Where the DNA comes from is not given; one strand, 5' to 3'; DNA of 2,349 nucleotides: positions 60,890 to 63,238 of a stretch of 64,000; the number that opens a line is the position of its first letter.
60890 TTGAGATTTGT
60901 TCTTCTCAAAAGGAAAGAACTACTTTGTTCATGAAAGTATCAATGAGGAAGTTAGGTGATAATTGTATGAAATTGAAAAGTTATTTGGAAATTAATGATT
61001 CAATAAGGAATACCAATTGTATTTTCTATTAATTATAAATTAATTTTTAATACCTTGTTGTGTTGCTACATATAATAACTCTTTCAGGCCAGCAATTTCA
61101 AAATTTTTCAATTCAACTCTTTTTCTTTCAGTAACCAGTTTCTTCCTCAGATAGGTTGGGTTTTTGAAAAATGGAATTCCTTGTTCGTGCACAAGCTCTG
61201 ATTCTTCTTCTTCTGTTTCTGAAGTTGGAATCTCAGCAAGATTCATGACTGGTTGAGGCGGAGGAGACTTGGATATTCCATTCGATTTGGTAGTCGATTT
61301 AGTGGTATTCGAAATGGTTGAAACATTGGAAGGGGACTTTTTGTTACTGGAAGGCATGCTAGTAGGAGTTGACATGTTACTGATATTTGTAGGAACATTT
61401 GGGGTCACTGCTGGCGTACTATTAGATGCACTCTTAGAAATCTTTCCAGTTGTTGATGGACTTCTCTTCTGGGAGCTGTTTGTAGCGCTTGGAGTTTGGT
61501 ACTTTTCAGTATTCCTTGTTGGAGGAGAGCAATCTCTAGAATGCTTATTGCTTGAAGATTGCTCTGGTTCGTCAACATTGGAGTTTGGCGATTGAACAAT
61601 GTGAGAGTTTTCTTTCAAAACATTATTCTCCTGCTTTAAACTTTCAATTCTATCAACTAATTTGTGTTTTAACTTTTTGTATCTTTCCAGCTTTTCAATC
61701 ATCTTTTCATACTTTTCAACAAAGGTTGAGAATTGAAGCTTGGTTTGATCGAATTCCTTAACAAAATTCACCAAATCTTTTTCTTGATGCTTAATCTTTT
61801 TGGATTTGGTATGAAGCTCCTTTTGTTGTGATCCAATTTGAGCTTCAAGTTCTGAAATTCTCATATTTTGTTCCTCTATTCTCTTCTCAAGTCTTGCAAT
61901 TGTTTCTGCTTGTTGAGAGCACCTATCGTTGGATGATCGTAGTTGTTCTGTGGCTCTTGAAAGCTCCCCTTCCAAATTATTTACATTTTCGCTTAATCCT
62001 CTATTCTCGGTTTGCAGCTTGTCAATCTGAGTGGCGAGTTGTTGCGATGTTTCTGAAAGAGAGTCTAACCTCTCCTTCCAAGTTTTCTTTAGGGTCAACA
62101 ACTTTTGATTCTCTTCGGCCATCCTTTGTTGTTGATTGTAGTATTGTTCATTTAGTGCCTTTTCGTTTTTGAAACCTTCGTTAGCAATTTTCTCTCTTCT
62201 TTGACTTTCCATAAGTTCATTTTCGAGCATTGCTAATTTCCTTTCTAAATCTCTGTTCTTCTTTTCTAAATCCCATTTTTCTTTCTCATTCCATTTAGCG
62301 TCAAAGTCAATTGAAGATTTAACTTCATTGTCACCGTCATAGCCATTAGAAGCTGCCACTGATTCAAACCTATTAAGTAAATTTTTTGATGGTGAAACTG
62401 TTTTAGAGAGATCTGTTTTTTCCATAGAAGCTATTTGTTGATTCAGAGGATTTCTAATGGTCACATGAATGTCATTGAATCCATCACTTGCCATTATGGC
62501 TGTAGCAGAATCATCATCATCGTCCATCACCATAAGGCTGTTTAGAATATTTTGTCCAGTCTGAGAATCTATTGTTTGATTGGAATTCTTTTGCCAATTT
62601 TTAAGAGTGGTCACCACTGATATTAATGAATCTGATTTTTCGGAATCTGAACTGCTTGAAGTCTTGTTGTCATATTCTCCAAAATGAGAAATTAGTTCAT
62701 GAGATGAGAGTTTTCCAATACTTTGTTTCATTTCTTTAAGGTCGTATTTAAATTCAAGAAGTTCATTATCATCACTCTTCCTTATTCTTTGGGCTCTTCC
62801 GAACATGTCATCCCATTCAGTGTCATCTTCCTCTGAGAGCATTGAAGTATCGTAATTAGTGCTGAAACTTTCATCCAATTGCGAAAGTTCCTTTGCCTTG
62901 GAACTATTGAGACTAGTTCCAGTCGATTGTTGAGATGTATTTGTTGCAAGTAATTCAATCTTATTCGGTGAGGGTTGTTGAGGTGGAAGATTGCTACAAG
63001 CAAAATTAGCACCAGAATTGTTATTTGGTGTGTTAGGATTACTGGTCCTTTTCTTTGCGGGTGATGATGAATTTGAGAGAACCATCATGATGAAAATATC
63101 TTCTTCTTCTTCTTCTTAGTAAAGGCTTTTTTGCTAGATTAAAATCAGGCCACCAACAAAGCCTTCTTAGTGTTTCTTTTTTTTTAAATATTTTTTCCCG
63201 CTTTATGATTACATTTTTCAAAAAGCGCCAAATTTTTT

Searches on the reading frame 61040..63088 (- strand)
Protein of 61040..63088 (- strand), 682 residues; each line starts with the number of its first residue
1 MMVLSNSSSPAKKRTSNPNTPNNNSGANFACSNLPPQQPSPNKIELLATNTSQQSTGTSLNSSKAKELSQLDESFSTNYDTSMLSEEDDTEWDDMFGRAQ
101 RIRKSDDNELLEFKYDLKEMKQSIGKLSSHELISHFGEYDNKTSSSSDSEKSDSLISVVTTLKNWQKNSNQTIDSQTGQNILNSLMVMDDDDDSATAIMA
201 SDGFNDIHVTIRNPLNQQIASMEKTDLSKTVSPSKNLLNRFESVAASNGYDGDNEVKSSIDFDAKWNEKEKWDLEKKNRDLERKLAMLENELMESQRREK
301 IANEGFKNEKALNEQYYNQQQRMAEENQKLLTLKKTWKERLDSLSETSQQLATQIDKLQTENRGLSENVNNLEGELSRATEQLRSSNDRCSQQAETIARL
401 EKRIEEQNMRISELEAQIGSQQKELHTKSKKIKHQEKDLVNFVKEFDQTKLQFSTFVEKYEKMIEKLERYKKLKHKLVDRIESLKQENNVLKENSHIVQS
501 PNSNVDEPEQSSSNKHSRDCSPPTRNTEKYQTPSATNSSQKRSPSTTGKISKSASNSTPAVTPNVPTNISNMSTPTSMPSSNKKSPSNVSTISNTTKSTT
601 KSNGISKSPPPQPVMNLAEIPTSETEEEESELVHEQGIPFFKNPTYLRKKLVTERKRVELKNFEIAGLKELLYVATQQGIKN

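Call 14: search_protein_families(library=pfam, proteins=[window:61040-63088:-], max_evalue=0.01)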
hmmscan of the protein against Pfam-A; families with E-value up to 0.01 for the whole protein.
window:61040-63088:- (682 aa): 2 families
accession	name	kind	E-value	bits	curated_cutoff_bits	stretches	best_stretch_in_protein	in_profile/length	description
PF15619.11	Lebercilin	-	0.0041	17.1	34.3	1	306-448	16-156/193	Ciliary protein causing Leber congenital amaurosis disease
PF23991.1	DUF7310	-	0.006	17.5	40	0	369-419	5-54/83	Coiled-coil region of unknown function (DUF7310)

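Call 54: find_homologous_proteins(query=window:61040-63088:-, max_evalue=0.00001)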
Query window:61040-63088:- (682 aa): 1 proteins with E <= 0.00001 among 8000 candidates.
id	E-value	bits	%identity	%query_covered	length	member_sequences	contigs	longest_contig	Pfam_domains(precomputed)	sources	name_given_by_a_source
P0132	1.2e-84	304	39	89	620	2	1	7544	-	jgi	-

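Call 55: find_encoding_contigs(protein=P0132, flank=8000, max_places=3)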
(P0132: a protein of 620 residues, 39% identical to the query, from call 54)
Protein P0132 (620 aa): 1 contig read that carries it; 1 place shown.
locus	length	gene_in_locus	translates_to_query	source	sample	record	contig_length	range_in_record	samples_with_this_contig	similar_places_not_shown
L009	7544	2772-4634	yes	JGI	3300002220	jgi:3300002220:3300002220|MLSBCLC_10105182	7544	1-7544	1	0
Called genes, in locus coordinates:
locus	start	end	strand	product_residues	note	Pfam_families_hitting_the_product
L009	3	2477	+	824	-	?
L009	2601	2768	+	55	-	-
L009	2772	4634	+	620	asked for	-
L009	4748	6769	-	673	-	PF12796:Ank_2 (weak), PF00023:Ank (faint), PF13606:Ank_3 (faint), PF13857:Ank_5 (faint), PF13637:Ank_4 (faint), PF12796:Ank_2, PF01814:Hemerythrin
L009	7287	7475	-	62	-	-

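Call 78: search_protein_families(library=pfam, proteins=[L001:18196-18699:-, L001:17621-18142:-, P0132], max_evalue=0.01)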
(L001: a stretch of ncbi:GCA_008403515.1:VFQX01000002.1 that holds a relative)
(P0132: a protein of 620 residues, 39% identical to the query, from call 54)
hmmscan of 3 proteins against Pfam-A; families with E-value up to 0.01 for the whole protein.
L001:18196-18699:- (167 aa): 0 families

L001:17621-18142:- (173 aa): 2 families
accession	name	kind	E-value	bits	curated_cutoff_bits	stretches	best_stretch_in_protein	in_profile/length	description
PF06722.18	EryCIII-like_C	-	0.0019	18.6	31.7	1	105-160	51-105/145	Erythromycin biosynthesis protein CIII-like, C-terminal domain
PF04101.22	Glyco_tran_28_C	-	0.0077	16.7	22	1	94-126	64-96/166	Glycosyltransferase family 28 C-terminal domain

P0132 (620 aa): 1 family
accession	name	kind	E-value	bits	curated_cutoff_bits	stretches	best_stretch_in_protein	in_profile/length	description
PF11559.13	ADIP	-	0.0057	17.2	34.3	1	307-398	56-147/151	Afadin- and alpha -actinin-Binding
